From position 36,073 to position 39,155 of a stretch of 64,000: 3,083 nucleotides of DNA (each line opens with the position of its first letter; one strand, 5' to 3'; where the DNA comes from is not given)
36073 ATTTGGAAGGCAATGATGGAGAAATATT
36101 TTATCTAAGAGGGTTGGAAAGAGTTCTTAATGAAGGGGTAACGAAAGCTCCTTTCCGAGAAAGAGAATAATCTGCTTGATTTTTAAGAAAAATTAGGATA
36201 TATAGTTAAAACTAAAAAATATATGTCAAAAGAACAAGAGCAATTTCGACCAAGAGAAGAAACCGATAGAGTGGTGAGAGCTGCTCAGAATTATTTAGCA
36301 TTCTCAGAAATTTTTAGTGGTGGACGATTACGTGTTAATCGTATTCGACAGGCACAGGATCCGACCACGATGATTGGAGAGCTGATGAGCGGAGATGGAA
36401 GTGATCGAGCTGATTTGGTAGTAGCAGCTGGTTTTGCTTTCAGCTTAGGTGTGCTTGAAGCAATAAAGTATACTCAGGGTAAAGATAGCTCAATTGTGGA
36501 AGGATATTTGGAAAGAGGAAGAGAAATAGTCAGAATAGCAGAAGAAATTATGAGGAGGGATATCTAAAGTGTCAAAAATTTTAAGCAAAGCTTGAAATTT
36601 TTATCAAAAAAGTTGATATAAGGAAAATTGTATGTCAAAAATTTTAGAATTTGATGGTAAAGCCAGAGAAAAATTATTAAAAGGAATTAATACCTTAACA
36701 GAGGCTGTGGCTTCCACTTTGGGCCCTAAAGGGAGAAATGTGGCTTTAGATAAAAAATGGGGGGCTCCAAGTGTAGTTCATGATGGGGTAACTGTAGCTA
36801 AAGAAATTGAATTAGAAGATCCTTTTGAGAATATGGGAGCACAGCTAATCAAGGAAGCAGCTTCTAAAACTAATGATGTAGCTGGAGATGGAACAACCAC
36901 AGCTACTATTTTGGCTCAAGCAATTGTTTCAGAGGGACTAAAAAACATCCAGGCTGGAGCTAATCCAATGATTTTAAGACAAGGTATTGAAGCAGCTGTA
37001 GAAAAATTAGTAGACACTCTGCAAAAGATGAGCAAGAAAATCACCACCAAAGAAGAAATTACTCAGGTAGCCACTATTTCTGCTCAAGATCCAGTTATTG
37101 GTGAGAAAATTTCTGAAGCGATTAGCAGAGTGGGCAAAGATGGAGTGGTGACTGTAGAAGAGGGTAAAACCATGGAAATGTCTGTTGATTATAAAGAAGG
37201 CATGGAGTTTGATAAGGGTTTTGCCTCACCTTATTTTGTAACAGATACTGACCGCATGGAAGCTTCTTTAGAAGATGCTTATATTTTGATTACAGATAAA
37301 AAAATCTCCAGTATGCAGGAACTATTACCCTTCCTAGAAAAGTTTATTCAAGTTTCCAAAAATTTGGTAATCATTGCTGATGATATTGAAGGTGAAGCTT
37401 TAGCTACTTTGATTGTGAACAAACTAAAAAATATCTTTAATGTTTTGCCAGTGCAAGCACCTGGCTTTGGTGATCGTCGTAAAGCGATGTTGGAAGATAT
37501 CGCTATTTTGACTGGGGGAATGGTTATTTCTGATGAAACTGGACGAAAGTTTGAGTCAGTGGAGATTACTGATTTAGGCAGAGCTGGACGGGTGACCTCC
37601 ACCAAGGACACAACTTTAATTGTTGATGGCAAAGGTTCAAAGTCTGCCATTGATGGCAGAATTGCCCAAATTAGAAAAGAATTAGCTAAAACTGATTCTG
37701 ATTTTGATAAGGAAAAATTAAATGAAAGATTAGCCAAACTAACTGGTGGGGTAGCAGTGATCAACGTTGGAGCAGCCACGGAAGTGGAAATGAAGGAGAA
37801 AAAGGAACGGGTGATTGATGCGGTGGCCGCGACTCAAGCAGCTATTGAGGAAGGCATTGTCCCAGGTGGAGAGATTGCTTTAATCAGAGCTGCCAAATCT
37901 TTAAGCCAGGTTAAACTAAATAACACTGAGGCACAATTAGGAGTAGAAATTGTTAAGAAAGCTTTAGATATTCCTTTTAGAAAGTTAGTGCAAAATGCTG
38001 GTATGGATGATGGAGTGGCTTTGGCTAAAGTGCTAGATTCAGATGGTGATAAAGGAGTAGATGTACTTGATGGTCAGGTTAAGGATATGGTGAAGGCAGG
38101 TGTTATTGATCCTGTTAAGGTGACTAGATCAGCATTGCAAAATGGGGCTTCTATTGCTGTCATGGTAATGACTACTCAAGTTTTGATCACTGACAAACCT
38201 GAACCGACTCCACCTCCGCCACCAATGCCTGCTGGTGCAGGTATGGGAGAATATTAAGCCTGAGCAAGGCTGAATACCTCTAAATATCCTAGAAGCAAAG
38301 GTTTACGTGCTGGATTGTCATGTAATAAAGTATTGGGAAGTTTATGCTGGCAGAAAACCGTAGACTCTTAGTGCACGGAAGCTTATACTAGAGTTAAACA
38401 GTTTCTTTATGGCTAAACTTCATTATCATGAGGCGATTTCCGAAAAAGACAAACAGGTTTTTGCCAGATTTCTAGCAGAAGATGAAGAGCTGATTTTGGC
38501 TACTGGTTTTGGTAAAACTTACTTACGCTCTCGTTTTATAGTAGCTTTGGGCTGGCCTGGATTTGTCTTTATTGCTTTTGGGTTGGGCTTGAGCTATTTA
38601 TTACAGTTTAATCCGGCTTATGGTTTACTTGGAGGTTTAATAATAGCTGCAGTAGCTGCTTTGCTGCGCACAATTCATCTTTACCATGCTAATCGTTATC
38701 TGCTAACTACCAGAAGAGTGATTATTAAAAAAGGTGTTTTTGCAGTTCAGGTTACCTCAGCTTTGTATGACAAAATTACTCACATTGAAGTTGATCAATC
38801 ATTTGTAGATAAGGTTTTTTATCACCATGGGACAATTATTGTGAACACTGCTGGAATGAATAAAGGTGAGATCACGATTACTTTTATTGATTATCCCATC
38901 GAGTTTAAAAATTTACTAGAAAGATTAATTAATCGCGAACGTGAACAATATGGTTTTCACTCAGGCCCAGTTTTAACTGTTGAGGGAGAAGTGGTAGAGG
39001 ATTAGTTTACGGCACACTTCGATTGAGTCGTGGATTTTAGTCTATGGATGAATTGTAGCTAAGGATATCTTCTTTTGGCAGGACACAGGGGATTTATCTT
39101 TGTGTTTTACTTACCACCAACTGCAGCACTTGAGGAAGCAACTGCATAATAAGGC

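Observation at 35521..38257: Two orphan genes inserted between groES and groEL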

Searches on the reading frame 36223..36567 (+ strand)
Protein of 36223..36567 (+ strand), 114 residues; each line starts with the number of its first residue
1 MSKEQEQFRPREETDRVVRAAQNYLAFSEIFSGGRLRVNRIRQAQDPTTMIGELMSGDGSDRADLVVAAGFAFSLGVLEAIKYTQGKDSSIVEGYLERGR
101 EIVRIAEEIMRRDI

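Call 3: search_protein_families(library=pfam, proteins=[window:36223-36567:+], max_evalue=1)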
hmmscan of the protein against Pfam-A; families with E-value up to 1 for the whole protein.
window:36223-36567:+ (114 aa): 0 families

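Call 4: search_protein_families(library=ncbifam, proteins=[window:36223-36567:+], max_evalue=1)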
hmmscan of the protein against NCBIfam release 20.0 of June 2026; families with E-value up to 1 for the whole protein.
window:36223-36567:+ (114 aa): 0 families

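Call 7: find_homologous_proteins(query=window:36223-36564:+, max_evalue=0.01)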
Query window:36223-36564:+ (114 aa): 1 proteins with E <= 0.01 among 14 candidates.
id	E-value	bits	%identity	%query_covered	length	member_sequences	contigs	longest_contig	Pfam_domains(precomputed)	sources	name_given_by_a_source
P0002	3.8e-65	234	100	100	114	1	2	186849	-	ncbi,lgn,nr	ncbi:hypothetical protein M1563_01275 [Patescibacteria group bacterium]|nr:hypothetical protein [Pat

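Call 9: find_encoding_contigs(protein=P0002, flank=6000)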
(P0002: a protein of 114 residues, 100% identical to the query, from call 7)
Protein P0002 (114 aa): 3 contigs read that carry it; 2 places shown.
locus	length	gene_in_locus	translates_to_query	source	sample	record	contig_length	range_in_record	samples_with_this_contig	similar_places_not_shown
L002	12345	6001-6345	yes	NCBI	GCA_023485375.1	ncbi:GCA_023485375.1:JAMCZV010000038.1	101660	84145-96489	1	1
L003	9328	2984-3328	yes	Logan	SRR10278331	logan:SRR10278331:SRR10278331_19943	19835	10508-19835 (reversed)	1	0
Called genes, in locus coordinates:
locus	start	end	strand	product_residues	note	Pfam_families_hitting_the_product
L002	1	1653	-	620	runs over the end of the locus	PF12229:PG_binding_4, PF04294:VanW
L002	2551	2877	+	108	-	-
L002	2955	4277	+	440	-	PF01547:SBP_bac_1, PF13416:SBP_bac_8, PF13531:SBP_bac_11 (faint), PF13343:SBP_bac_6 (weak)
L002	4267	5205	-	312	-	PF01565:FAD_binding_4, PF02873:MurB_C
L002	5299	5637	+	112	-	PF00166:Cpn10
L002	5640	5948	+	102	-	-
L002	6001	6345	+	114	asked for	-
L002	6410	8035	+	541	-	PF00118:Cpn60_TCP1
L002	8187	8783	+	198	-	PF03703:bPH_2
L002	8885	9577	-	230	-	PF01551:Peptidase_M23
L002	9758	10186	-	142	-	PF00011:HSP20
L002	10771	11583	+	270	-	PF08308:PEGA, PF08239:SH3_3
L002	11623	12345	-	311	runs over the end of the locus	PF01040:UbiA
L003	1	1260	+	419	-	?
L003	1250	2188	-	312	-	PF01565:FAD_binding_4, PF02873:MurB_C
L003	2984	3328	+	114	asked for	-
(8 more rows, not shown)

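Call 12: search_protein_families(library=phrogs, proteins=[window:36223-36567:+], max_evalue=1)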
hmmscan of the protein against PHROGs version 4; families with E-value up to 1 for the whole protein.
window:36223-36567:+ (114 aa): 0 families

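Call 13: search_protein_families(library=padloc, proteins=[window:36223-36567:+], max_evalue=1)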
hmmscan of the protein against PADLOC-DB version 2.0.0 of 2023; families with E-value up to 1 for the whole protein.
window:36223-36567:+ (114 aa): 0 families

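Call 23: predict_structure(protein=window:36223-36564:+)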
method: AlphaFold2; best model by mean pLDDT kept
length: 114 residues; sequences in the alignment: 1
mean_pLDDT: 54.0   pTM: 0.34
mean pLDDT of the five models: 54.0, 53.6, 52.1, 51.9, 49.3
residues with pLDDT >= 90: 0; 70-90: 2; 50-70: 76; < 50: 36
segments of 3 or more residues with pLDDT < 50: 3-5, 29-31, 34-55
pLDDT, mean of each block of 10 residues (from residue 1): 47 57 54 45 45 50 56 59 55 63 64 56
secondary structure, 60 per line:
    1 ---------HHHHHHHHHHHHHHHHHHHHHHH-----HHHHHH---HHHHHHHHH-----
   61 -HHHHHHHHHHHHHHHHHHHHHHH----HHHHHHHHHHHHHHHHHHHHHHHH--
elements in order: H10-32 H38-43 H47-55 H62-84 H89-112
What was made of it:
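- AF2 confidence for Y is low (call 23).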

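Call 52: search_protein_representatives(protein=window:36223-36564:+)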
Query: 114 residues. Proteins with E-value up to 0.001 (for the whole library): 2; up to 1e-10: 1; up to 1e-30: 1. The best 2 are listed.
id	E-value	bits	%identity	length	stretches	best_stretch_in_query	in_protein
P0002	1.2e-65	234.1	100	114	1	1-114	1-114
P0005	7.7e-09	51.8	35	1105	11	49-85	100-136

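Call 54: search_protein_families(library=pfam, proteins=[P0005], max_evalue=0.1)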
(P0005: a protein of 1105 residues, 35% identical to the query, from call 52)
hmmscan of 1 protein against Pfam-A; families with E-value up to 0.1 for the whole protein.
P0005 (1105 aa): 2 families
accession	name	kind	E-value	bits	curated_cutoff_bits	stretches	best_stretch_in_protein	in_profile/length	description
PF19875.4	DUF6348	-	3.2e-19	70.1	27.7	0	188-217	42-71/195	Family of unknown function (DUF6348)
PF25544.1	Ependymin_amoebozoa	-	0.014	15.7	27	0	29-60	2-33/171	Ependymin domain, amoebozoa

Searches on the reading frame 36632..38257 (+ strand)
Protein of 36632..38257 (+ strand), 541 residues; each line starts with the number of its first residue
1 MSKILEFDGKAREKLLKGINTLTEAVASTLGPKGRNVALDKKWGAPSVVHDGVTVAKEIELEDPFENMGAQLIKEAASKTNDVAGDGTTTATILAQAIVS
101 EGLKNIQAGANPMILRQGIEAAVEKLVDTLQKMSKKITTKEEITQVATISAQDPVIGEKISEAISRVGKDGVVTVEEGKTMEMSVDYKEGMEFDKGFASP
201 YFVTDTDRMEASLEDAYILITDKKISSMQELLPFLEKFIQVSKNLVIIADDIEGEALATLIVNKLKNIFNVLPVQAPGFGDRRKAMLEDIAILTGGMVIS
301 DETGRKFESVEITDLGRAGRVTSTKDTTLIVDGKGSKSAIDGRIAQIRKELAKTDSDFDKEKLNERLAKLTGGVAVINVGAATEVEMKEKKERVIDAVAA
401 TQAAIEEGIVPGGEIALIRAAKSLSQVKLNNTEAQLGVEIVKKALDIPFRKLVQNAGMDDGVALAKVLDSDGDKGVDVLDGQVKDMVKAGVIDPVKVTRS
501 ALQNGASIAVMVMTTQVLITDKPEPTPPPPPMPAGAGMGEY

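Call 3: search_protein_families(library=pfam, proteins=[window:36632-38257:+], max_evalue=1)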
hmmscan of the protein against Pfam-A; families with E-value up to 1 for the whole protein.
window:36632-38257:+ (541 aa): 5 families
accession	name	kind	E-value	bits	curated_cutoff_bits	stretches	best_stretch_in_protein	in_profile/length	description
PF00118.29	Cpn60_TCP1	-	3.7e-73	247.3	34.3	1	22-522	1-489/490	TCP-1/cpn60 chaperonin family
PF21128.4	MCM4_WHD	-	0.076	13.5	24.4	1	116-175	7-64/75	MCM4, winged helix domain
PF02700.19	PurS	-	0.2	12.3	22.2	0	157-189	17-49/77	Phosphoribosylformylglycinamidine (FGAM) synthase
PF07167.19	PhaC_N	-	0.36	10.9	23.7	0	109-163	66-120/173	Poly-beta-hydroxybutyrate polymerase (PhaC) N-terminus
PF05524.18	PEP-utilisers_N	-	0.5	11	24.4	1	117-166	38-90/121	PEP-utilising enzyme, N-terminal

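Call 4: search_protein_families(library=ncbifam, proteins=[window:36632-38257:+], max_evalue=1)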
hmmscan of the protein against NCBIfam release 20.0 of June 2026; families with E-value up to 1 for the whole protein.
window:36632-38257:+ (541 aa): 23 families
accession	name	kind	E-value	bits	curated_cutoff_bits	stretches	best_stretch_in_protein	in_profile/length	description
NF000592.1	PRK00013.1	subfamily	5.9e-228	757.6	397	1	3-523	2-524/524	chaperonin GroEL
TIGR02348.1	GroEL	equivalog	2.1e-227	755.8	582.1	1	2-524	1-525/526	chaperonin GroEL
NF009488.0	PRK12850.1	subfamily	5.4e-226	751.3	475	1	1-534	2-536/544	chaperonin GroEL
NF009489.0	PRK12851.1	subfamily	8e-226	750.6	464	1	2-534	3-536/541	chaperonin GroEL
NF009487.0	PRK12849.1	subfamily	1.8e-225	749.3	352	1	1-536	1-538/543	chaperonin GroEL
NF010704.0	PRK14104.1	subfamily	3.5e-197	656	1041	1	3-539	4-542/546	chaperonin GroEL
NF038369.1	GroEL3_Chlamy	exception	3.2e-83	280.1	600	1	11-519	12-506/506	variant chaperonin GroEL3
NF038370.1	GroEL2_Chlamy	exception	8.3e-60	202.9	600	1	18-520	18-520/533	variant chaperonin GroEL2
NF041082.2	thermosome_alpha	equivalog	2.3e-29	102.6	450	2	16-188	23-192/519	thermosome subunit alpha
NF041083.2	thermosome_beta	equivalog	9.5e-29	100.8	400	2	13-188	20-193/520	thermosome subunit beta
TIGR02339.1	thermosome_arch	subfamily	2.1e-27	96.1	671.1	2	13-187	19-192/521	thermosome subunit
TIGR02347.1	chap_CCT_zeta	equivalog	3.8e-24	85.1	587.15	2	17-180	23-184/531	T-complex protein 1 subunit zeta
TIGR02345.1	chap_CCT_eta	equivalog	3.7e-22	78.3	669.2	2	19-152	27-156/523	T-complex protein 1 subunit eta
TIGR02342.1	chap_CCT_delta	equivalog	3.5e-20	72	695.35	2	18-187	17-182/517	T-complex protein 1 subunit delta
TIGR02343.1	chap_CCT_epsi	equivalog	5e-16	58.4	710.5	2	20-177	37-193/532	T-complex protein 1 subunit epsilon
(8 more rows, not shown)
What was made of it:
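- Checked: Y is 36223-36567 (114 aa). groEL is 36632-38257 (TIGR02348, 755.8 bits against a cutoff of 582, call 4).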

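Call 20: find_related_loci(query=window:36632-38254:+, collection=genome_contigs, flank=4000)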
Query window:36632-38254:+ (541 aa) in genome_contigs; peptide patterns used: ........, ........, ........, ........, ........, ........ (x = any residue, [..] = any of these).
600 stretches matched a pattern (row limit reached: there are more); 599 encode a relative of the query (tblastn E <= 1e-3); the best 80 are kept; 80 distinct loci.
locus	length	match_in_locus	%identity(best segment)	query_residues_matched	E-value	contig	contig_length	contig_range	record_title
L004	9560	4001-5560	78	2-522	0e+0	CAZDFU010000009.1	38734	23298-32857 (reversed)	MAG TPA_asm: uncultured Gammaproteobacteria bacterium isolate binchicken_co251_985 genome assembly, contig: NODE_1450_le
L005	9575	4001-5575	77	1-526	0e+0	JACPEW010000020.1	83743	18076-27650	MAG: Candidatus Daviesbacteria bacterium isolate NC_groundwater_345_Ag_B-0.1um_36_18 GD18-4_B1_scaffold_795780, whole ge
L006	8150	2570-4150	67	1-527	0e+0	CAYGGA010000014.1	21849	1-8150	MAG TPA_asm: uncultured Gammaproteobacteria bacterium isolate ERP113451_co3_23 genome assembly, contig: NODE_1751_length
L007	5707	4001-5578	64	1-524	0e+0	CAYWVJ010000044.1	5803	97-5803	MAG TPA_asm: uncultured Gammaproteobacteria bacterium isolate SRP093762_co1_96 genome assembly, contig: NODE_7543_length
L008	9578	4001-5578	64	1-524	0e+0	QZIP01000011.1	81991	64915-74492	MAG: Candidatus Parcubacteria bacterium isolate SURF_62 Ga0104751_1000273, whole genome shotgun sequence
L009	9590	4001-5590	63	1-528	0e+0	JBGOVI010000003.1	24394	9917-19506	MAG: Patescibacteria group bacterium isolate OBJ_0618_7090110_119 k141_4983558_length_24394_cov_15.7825, whole genome sh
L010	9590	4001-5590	59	2-530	0e+0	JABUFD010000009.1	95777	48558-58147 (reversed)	MAG: Anaerolineae bacterium isolate Ch9 NODE_444_length_95777_cov_11.3002_ID_8687471, whole genome shotgun sequence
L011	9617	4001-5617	60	1-533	0e+0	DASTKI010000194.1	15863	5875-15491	MAG TPA_asm: Ktedonobacterales bacterium isolate SMAG_U2012 k141_142204, whole genome shotgun sequence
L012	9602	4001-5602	62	1-529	0e+0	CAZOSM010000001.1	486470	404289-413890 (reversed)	MAG TPA_asm: uncultured Gammaproteobacteria bacterium isolate SRP144015_co1_109 genome assembly, contig: NODE_3_length_4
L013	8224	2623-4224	60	1-530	0e+0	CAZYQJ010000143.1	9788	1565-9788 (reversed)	MAG TPA_asm: uncultured Litorilinea sp. isolate SRP268622_co1_330 genome assembly, contig: NODE_16634_length_9788_cov_4.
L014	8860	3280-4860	60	1-521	0e+0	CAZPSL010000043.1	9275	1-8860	MAG TPA_asm: uncultured Anaerolineales bacterium isolate binchicken_co219_421 genome assembly, contig: k141_845483, whol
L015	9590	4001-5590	58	1-525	0e+0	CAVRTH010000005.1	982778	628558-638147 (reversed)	MAG: uncultured Chloroflexia bacterium isolate MFD02923.bin.2.100 genome assembly, contig: contig_24626, whole genome sh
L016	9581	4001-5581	60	1-528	0e+0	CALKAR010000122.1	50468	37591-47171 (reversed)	MAG TPA_asm: uncultured Peptococcaceae bacterium isolate SRR6713631_bin.102_CONCOCT_v1.1_MAG genome assembly, contig: ER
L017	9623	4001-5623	58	1-541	0e+0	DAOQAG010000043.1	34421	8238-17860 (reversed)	MAG TPA_asm: bacterium isolate AMR_MDS_1268 NODE_1175_length_34421_cov_8.816156, whole genome shotgun sequence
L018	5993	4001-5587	59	1-528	0e+0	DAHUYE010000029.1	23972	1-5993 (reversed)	MAG TPA_asm: Actinobacteria bacterium isolate clean269 k141_439322, whole genome shotgun sequence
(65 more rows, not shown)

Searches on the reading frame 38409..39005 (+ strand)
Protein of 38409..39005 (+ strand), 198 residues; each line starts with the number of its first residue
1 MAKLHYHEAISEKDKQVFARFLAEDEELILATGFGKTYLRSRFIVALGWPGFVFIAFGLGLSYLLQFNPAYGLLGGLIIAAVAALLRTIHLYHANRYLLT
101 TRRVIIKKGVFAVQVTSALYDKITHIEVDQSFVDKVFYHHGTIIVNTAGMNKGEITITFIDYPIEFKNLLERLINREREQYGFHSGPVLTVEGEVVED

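Call 75: search_protein_families(library=pfam, proteins=[window:38409-39005:+], max_evalue=0.001)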
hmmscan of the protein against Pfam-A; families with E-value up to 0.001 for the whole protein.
window:38409-39005:+ (198 aa): 1 family
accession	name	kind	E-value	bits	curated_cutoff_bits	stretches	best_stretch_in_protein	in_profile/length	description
PF03703.20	bPH_2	-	1.7e-10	41.5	22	1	92-163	1-71/78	Bacterial PH domain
